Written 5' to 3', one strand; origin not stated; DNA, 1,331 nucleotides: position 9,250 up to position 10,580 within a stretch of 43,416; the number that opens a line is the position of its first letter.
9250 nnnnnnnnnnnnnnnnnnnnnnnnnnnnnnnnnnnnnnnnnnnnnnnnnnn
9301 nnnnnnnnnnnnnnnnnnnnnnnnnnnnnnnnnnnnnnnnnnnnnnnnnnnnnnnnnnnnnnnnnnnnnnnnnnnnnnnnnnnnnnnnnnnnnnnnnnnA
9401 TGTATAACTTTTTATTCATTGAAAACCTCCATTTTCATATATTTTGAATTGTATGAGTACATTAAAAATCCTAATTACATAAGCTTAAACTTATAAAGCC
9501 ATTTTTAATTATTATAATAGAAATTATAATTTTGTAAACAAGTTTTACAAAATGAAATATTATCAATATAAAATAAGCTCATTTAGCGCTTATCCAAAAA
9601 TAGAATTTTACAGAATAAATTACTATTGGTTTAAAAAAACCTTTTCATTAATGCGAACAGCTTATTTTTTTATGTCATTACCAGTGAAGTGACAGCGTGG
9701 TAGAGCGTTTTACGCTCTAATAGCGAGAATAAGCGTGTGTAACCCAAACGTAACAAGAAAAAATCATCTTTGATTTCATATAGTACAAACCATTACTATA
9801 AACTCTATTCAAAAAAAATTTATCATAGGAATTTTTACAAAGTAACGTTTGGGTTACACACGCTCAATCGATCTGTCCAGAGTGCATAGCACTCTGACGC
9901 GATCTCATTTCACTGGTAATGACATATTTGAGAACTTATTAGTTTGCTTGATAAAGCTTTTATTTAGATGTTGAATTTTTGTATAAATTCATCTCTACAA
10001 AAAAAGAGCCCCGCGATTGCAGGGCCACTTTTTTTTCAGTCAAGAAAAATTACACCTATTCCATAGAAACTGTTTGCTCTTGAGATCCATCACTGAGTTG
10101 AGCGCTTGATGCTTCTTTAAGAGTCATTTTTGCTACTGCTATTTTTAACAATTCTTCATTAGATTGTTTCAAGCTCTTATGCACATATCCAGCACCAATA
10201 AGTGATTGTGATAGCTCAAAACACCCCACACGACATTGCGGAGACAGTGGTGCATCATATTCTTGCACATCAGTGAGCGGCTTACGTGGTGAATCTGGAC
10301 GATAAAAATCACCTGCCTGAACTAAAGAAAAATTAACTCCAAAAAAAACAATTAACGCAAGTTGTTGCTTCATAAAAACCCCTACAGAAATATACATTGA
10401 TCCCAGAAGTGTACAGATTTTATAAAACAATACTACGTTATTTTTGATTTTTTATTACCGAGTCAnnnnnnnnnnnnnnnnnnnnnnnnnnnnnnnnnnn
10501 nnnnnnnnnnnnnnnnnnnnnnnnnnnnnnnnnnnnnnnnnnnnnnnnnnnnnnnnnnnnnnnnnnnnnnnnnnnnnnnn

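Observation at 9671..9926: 256-bp composite palindrome with diverged arms that each preserve a local hairpin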

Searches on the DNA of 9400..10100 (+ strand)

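Call 4: search_rna_families(source=window, start=9400, end=10100, threshold=evalue, max_evalue=10, show_alignments=3)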
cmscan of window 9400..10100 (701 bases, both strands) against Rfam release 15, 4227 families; matches with E-value up to 10: 16.
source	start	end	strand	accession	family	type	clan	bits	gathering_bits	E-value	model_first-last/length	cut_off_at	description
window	9731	9865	+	RF04205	MIR2606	Gene; miRNA;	-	27.5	139.7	0.08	1-165/165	no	MIR2606 microRNA precursor family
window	9729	9866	-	RF04174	MIR4208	Gene; miRNA;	-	23.5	140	0.42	1-191/191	no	MIR4208 microRNA precursor family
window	9716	9868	-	RF04088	MIR812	Gene; miRNA;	-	20.7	80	8.4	1-205/205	no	MIR812 microRNA precursor family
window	9984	10071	-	RF02621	BSnc120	Gene; sRNA;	-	19.3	114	0.17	1-88/88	no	Brucella sRNA 120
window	9935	10042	+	RF00121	MicC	Gene; sRNA;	-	19.3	90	3.3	1-123/123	no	MicC RNA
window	9762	9857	-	RF03043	Prevotella-2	Gene; sRNA;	-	18.9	72.1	6.3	1-116/116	no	Prevotella-2 RNA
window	9461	9509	+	RF01363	CRISPR-DR50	Gene; CRISPR;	-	18.8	47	5.4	1-46/46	no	CRISPR RNA direct repeat element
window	9959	10047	+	RF02426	SpF03_sRNA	Gene; sRNA;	-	18.4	50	7.3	1-106/106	no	Streptococcus sRNA SpF03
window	9957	10003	-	RF00267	snoR64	Gene; snRNA; snoRNA; CD-box;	-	18.2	45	2.5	1-94/94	no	Small nucleolar RNA R64/Z200 family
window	9705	9890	-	RF04129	MIR4240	Gene; miRNA;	-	17.9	200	0.17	1-206/206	no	MIR4240 microRNA precursor family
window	9735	9861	-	RF04108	mir-2513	Gene; miRNA;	-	17.3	89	2.1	1-120/120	no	mir-2513 microRNA precursor family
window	9947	10033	+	RF00512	Leu_leader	Cis-reg; leader;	-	16.7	50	1.1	1-148/148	no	Leucine operon leader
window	9565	9629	-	RF02451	ncr1241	Gene; sRNA;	-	15.3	60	9.9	1-63/63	no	Bacillus sRNA ncr1241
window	9605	9698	+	RF01440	S_pombe_snR42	Gene; snRNA; snoRNA; HACA-box;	CL00032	15.1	90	5.3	1-208/208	no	small nucleolar RNA snR42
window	9906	10049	-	RF01619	ceN115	Gene; sRNA;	-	14.3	44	2.9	1-159/159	no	C. elegans sRNA ceN115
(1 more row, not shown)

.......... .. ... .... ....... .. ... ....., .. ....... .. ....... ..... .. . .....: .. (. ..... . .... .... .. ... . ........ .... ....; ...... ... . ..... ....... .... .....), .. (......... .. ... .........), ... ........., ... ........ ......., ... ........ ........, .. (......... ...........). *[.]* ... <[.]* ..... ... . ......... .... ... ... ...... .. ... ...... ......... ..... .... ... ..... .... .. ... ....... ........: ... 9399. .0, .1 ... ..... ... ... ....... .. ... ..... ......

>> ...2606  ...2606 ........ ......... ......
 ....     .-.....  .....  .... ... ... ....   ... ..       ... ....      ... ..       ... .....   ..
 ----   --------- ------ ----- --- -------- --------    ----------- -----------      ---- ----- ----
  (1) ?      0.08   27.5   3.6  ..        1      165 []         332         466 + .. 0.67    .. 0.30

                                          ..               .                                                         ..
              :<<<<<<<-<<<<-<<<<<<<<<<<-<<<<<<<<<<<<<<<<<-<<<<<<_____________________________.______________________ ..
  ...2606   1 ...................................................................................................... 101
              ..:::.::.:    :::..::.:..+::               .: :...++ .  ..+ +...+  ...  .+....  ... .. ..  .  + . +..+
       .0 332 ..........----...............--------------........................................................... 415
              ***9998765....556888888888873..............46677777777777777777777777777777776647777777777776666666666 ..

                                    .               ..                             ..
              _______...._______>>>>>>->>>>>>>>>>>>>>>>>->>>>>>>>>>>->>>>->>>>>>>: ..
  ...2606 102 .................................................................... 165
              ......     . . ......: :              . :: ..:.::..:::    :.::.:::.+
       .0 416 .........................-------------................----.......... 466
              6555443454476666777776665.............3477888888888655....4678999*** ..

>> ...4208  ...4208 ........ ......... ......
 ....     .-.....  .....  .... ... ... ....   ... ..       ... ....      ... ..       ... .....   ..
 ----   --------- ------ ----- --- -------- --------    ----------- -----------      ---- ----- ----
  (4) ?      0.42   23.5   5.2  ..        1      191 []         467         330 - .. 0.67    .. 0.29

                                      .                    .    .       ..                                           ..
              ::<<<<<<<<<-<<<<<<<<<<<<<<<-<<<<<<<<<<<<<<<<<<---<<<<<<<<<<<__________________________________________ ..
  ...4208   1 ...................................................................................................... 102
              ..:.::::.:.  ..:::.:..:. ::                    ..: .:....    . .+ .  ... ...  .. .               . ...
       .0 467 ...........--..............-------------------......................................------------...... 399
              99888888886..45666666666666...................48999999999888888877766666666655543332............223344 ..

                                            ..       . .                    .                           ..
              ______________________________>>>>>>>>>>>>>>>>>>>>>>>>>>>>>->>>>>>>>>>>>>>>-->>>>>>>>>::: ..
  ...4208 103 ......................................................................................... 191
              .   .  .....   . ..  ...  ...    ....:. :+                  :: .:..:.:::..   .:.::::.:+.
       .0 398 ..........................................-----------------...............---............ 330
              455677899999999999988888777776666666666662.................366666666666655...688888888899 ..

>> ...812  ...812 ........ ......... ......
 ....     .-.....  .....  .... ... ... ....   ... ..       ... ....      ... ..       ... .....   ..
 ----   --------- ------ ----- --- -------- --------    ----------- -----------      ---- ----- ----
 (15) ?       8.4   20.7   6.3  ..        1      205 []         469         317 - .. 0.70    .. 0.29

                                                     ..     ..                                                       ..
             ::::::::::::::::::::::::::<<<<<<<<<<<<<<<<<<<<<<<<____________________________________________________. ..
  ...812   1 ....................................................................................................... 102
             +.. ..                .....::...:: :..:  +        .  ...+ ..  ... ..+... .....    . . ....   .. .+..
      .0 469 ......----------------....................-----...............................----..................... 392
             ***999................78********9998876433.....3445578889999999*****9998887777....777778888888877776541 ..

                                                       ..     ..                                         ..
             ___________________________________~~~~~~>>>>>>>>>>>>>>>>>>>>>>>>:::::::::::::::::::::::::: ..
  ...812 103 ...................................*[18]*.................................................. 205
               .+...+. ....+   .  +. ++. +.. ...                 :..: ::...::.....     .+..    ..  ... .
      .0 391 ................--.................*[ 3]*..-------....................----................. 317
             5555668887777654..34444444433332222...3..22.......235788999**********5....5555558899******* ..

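Call 44: build_rna_model(alignment_id=A1, structure=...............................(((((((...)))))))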
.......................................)
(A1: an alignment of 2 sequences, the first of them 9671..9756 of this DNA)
Model R1 built from alignment A1 (2 sequences, 87 columns); structure: as given.
model positions 87; base pairs 7; branch points 0; effective number of sequences 1.4; information 0.654 bits per position. Calibrated on 0.2 Mb of random sequence (short: E-values are rough).
structure used (alignment columns):
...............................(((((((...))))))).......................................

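Call 45: search_with_rna_model(model_id=R1, sources=[window, L104, L024, L025, L026, L027, L028, L029, L030, L031, L032, L034, L038, L040, L041, L043, L044, L048, L050, L051, L053, L057, L060, L080, L003, L004, L005, L006, L007, L008, L009, L010, L011, L012, L013, L014, L015, L016, L017, L018, L019, L020, L021, L022, L023], max_evalue=10)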
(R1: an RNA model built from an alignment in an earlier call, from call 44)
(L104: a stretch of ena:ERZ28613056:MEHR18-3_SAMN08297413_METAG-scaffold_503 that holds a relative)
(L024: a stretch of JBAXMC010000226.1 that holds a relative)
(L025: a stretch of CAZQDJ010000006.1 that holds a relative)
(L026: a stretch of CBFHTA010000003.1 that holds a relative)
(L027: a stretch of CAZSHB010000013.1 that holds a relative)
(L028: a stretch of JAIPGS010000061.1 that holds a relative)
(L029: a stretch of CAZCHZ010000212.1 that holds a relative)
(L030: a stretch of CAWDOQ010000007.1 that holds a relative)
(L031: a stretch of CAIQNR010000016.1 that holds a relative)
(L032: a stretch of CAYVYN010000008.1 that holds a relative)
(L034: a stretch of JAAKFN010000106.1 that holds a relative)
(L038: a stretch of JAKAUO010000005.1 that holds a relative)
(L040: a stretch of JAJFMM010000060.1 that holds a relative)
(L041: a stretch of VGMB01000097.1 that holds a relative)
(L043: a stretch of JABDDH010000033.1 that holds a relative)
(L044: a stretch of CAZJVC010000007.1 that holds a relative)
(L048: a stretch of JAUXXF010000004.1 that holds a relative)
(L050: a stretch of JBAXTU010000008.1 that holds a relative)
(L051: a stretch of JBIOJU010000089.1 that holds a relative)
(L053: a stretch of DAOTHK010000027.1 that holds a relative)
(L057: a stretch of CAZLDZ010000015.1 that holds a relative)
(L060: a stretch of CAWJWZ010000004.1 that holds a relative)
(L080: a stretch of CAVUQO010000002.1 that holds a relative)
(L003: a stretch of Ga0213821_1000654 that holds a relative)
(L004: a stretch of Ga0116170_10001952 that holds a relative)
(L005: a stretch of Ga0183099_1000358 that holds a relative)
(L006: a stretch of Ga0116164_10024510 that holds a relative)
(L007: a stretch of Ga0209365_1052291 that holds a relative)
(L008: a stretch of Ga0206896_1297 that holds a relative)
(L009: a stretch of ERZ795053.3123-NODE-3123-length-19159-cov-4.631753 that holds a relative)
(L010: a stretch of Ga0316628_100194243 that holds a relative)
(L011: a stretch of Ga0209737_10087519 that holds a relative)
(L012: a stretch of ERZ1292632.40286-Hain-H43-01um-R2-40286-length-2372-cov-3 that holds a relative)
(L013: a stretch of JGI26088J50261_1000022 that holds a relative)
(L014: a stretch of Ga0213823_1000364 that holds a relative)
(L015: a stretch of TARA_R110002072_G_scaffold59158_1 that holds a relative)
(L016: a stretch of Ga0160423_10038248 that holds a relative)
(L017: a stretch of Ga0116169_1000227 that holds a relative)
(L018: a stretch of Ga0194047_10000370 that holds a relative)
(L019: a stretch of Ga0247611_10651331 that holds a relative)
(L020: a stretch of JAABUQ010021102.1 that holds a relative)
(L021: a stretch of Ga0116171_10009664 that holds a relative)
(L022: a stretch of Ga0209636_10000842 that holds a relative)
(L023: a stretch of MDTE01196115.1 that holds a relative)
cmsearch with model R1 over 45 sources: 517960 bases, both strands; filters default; matches with E-value up to 10: 33.
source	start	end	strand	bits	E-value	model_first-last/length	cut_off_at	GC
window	9840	9926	-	113.1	1.8e-23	1-87/87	no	0.45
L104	16911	16997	-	113.1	1.8e-23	1-87/87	no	0.45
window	9671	9756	+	110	9.3e-23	1-87/87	no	0.43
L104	16742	16827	+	110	9.3e-23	1-87/87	no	0.43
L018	7153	7236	-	23.9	0.014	1-87/87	no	0.36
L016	65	119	-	23.1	0.022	1-87/87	no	0.36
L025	6753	6865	-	23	0.022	1-87/87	no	0.5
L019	767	804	+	22.4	0.032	1-87/87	no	0.37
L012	708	747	+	21.7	0.047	1-87/87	no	0.4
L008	1019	1068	-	20.6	0.082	1-87/87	no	0.4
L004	11319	11427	+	20.5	0.087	1-87/87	no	0.42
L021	5447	5555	+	20.5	0.087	1-87/87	no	0.42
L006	197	245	+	20.1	0.11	1-87/87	no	0.33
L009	3022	3070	+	20.1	0.11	1-87/87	no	0.33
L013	12388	12413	-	20.1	0.11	1-87/87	no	0.38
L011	1283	1348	+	19.9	0.12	1-87/87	no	0.39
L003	209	230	-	19.6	0.14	1-87/87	no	0.27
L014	10768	10789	+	19.6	0.14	1-87/87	no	0.27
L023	4431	4452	+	19.4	0.16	1-87/87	no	0.32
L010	1476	1498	-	18.9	0.21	1-87/87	no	0.39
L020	6533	6608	+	18.7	0.24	1-87/87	no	0.36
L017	8958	8981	-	18.6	0.24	1-87/87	no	0.33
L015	300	406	-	18.6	0.25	1-87/87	no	0.44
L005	2067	2094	+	18.5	0.26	1-87/87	no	0.43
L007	1092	1111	+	17.5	0.44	1-87/87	no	0.4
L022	1797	1816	+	17.5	0.44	1-87/87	no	0.4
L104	13773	13857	+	16.1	0.92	1-87/87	no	0.33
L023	9464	9505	-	13.7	3.5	1-87/87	no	0.26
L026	9052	9093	+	12.9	5.4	1-87/87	no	0.29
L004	10868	10920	-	12.5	6.5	1-87/87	no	0.25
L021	4996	5048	-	12.5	6.5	1-87/87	no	0.25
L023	1096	1141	+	12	8.7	1-87/87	no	0.26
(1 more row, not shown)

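Call 75: search_dna_similar(query=window:9660-9940:+, collection=plasmids, mode=distant, max_evalue=1, max_rows=10)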
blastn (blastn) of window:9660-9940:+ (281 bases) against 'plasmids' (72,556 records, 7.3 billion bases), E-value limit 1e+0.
Records with a match: 12; places in all: 12; records where one place covers at least 80% of the query: 0.
Best place of each record, by identity: 90-95% 2; 80-90% 10.
By first word of the organism name: Escherichia 5; Enterobacter 2; Geobacillus 2; Clostridioides 1; Klebsiella 1; Bacillus 1.
By predicted mobility (MOB-suite, as given by PLSDB): non-mobilizable 8; conjugative 3; mobilizable 1.
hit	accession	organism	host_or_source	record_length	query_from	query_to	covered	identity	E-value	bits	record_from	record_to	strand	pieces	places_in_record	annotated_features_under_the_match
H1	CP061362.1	Clostridioides sp. ES-W-0016-02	water,pond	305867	141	185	16%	82.2%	2e-2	46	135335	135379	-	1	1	hypothetical protein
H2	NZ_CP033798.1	Enterobacter roggenkampii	Homo sapiens,Rectal swab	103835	206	244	14%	84.6%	8e-1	41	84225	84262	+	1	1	DUF6602 domain-containing protein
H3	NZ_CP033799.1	Enterobacter roggenkampii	Homo sapiens,Rectal swab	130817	206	244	14%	84.6%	8e-1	41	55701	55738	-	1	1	DUF6602 domain-containing protein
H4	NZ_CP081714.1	Escherichia coli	-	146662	206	244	14%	84.6%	8e-1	41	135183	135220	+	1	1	DUF6602 domain-containing protein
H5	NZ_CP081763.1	Escherichia coli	-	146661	206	244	14%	84.6%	8e-1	41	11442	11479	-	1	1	DUF6602 domain-containing protein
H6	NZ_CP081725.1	Escherichia coli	-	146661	206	244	14%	84.6%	8e-1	41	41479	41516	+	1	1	DUF6602 domain-containing protein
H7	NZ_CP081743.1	Escherichia coli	-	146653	206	244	14%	84.6%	8e-1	41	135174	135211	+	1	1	DUF6602 domain-containing protein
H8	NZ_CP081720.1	Escherichia coli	-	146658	206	244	14%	84.6%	8e-1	41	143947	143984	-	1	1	DUF6602 domain-containing protein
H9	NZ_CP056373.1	Klebsiella pneumoniae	culture,Wastewater influent sample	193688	206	244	14%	84.6%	8e-1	41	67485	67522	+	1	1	DUF6602 domain-containing protein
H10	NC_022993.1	Geobacillus sp. 610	soil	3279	95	131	13%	86.8%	2e-1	44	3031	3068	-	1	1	none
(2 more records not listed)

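Call 76: search_dna_similar(query=window:9660-9940:+, collection=phages, mode=distant, max_evalue=1, max_rows=10)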
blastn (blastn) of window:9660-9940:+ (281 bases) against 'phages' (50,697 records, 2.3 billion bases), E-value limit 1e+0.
Records with a match: 2; places in all: 2; records where one place covers at least 80% of the query: 0.
Best place of each record, by identity: 80-90% 2.
By first word of the organism name: Gordonia 2.
By host as written in the record: Gordonia terrae 3612 2.
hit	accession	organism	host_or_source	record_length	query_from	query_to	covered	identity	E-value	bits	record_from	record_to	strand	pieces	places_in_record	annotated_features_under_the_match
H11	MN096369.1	Gordonia phage Phendrix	Gordonia terrae 3612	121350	217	252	13%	83.3%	9e-1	39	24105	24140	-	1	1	63: hypothetical protein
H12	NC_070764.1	Gordonia phage Phendrix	Gordonia terrae 3612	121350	217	252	13%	83.3%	9e-1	39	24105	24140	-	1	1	63: hypothetical protein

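Call 81: search_with_rna_model(model_id=R1, sources=[window, L025], max_evalue=0.01, make_alignment=true, show_alignments=3)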
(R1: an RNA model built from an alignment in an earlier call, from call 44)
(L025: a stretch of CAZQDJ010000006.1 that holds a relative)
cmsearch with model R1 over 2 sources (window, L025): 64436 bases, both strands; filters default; matches with E-value up to 0.01: 3.
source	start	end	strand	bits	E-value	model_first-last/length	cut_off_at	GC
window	9840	9926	-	113.1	2.2e-24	1-87/87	no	0.45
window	9671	9756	+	110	1.2e-23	1-87/87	no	0.43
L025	6753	6865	-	23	0.0028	1-87/87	no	0.5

Alignment A4: 3 matches aligned to the model, 121 columns, each read 5' to 3' on its own strand. Consensus structure (alignment columns), stored with it:
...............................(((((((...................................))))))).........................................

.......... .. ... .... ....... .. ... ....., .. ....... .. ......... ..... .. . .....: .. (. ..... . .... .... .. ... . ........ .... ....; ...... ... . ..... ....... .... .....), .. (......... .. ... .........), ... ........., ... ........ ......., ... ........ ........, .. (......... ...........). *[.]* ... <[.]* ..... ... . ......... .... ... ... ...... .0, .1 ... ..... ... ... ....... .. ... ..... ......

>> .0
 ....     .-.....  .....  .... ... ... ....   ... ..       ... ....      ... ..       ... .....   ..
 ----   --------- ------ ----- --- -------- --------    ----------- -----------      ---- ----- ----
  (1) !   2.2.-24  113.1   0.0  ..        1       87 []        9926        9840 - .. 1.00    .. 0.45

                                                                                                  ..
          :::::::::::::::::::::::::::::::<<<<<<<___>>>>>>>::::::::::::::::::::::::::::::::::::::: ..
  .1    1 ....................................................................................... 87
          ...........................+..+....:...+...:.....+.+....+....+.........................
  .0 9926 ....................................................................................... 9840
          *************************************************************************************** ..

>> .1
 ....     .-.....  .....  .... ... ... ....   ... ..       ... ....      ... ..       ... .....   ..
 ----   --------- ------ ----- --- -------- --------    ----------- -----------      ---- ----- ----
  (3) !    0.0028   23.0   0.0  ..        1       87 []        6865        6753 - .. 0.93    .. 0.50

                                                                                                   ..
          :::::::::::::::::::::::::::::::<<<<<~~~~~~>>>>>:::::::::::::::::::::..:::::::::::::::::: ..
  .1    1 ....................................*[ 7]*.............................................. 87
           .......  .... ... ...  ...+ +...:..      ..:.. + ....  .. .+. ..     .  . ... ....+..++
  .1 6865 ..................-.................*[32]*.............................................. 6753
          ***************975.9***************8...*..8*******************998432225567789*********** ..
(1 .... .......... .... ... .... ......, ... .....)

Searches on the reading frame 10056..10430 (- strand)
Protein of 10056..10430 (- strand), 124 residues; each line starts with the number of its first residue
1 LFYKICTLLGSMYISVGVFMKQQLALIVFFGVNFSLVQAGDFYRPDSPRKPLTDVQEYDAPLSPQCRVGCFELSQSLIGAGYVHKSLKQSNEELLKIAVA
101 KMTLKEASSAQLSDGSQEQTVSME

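Call 8: search_protein_families(library=pfam, proteins=[window:10056-10430:-])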
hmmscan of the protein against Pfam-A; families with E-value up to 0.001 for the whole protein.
window:10056-10430:- (124 aa): 0 families

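Call 11: find_encoding_contigs(protein=window:10056-10430:-, flank=3000, max_places=10)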
Protein window:10056-10430:- (124 aa): no gene with exactly this product is on record in the collection.

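Call 31: find_encoding_contigs(protein=window:10056-10397:-, flank=4000, max_places=10)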
Protein window:10056-10397:- (113 aa): 3 contigs read that carry it; 2 places shown.
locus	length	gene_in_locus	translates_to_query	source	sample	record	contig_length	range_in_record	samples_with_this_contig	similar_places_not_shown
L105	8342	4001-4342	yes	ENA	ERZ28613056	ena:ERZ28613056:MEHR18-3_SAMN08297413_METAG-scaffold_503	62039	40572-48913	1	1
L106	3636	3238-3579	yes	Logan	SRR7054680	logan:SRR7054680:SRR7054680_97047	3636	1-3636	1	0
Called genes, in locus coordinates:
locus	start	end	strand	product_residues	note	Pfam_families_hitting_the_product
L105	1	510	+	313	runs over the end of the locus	-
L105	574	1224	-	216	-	PF04367:DUF502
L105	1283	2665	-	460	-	PF02878:PGM_PMM_I, PF02879:PGM_PMM_II, PF02880:PGM_PMM_III, PF00408:PGM_PMM_IV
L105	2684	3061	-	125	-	-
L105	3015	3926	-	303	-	-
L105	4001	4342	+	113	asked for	-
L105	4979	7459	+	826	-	-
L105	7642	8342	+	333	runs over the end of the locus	PF00579:tRNA-synt_1b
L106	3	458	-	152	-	?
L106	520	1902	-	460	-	PF02878:PGM_PMM_I, PF02879:PGM_PMM_II, PF02880:PGM_PMM_III, PF00408:PGM_PMM_IV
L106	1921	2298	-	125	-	-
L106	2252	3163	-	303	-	-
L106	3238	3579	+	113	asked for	-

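Call 38: search_protein_families(library=ncbifam, proteins=[window:10056-10397:-], max_evalue=1)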
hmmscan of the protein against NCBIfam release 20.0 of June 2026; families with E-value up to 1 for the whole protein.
window:10056-10397:- (113 aa): 0 families

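Call 39: search_protein_families(library=phrogs, proteins=[window:10056-10397:-], max_evalue=1)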
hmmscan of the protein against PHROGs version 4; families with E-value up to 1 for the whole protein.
window:10056-10397:- (113 aa): 0 families
